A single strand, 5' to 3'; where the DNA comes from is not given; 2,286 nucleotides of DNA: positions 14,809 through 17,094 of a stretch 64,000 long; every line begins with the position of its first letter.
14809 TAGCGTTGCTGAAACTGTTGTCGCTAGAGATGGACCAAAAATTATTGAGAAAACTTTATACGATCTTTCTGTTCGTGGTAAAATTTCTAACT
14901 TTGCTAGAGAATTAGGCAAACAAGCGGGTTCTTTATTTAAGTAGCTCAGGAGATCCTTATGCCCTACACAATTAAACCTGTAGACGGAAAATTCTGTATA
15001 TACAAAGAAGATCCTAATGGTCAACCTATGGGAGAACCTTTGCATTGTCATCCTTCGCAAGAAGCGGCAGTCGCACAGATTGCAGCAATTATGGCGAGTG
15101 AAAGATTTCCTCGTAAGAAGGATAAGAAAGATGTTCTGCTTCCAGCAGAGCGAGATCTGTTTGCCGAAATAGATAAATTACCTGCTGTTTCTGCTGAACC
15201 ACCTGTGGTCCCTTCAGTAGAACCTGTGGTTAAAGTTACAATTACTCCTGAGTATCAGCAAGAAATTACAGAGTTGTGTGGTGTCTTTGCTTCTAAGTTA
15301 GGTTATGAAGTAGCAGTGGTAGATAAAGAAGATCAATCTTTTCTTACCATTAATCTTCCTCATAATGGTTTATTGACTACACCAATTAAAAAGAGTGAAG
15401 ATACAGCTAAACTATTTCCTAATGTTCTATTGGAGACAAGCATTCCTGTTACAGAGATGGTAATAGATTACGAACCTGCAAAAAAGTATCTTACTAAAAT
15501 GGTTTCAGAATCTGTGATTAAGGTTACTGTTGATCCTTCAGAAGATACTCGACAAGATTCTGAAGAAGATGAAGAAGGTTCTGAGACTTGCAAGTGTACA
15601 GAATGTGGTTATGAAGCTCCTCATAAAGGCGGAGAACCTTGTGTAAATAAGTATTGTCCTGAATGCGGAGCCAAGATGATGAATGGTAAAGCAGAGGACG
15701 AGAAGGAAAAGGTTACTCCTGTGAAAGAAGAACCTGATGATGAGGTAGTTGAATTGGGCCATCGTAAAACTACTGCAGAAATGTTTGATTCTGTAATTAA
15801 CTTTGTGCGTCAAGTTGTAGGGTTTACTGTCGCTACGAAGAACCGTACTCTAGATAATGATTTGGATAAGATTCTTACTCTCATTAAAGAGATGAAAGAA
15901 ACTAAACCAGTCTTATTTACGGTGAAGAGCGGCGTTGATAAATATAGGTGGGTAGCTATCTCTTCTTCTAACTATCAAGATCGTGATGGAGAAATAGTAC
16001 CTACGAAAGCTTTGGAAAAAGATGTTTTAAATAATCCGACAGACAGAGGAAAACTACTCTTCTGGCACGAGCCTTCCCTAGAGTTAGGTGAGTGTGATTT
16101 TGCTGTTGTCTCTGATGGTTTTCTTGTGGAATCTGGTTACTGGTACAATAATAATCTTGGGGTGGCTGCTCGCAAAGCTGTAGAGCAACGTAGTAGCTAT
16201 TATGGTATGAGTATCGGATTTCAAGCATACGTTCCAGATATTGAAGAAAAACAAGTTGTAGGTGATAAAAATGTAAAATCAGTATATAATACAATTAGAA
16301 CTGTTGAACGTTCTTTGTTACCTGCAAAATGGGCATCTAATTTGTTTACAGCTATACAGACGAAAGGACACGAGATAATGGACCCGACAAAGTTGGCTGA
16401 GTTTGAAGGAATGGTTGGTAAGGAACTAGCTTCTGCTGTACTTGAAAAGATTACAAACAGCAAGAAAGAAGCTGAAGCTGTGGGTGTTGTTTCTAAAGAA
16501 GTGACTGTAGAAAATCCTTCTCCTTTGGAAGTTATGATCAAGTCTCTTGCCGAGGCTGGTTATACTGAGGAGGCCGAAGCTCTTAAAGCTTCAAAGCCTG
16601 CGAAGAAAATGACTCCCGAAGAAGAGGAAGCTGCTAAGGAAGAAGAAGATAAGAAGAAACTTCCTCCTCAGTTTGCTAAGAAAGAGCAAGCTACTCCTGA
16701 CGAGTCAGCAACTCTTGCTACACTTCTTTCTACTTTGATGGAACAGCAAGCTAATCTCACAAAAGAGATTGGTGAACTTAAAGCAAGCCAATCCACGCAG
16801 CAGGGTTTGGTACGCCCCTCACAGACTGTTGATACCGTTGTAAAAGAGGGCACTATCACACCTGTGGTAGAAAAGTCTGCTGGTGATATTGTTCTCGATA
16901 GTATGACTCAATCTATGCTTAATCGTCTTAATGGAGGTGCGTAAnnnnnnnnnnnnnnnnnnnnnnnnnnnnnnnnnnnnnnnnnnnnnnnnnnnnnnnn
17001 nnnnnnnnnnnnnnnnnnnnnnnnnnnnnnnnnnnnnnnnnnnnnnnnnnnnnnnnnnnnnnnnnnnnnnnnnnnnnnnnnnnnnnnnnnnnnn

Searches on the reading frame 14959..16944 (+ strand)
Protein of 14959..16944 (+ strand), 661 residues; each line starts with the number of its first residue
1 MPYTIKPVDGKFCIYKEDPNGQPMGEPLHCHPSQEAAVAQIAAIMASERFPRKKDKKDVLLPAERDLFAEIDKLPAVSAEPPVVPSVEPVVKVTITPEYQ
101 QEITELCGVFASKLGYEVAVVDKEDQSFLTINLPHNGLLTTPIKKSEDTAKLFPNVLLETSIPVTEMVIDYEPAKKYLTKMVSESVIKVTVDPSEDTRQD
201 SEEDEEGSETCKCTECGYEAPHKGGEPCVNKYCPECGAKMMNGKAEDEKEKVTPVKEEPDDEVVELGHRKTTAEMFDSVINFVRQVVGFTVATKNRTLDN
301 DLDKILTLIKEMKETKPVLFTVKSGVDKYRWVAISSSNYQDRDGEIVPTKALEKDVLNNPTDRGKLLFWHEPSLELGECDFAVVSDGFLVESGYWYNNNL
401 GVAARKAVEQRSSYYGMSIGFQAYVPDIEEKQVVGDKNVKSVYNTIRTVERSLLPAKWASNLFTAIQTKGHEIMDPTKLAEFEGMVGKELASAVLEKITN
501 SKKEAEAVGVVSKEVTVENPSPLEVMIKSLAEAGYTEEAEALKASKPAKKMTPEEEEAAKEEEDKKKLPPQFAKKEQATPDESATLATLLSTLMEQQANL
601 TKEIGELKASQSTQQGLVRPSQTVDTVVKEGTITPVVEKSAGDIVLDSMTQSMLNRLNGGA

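Call 16: search_protein_families(library=phrogs, proteins=[window:14959-16944:+], max_evalue=0.00001)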
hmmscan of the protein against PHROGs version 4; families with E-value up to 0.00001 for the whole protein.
window:14959-16944:+ (661 aa): 0 families

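Call 62: search_protein_families(library=pfam, proteins=[window:14959-16944:+], max_evalue=0.01)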
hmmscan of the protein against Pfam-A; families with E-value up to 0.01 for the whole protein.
window:14959-16944:+ (661 aa): 1 family
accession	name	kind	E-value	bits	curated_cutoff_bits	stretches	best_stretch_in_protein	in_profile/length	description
PF14319.11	Zn_Tnp_IS91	-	0.00045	20.6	26.3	1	202-256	30-82/90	Transposase zinc-binding domain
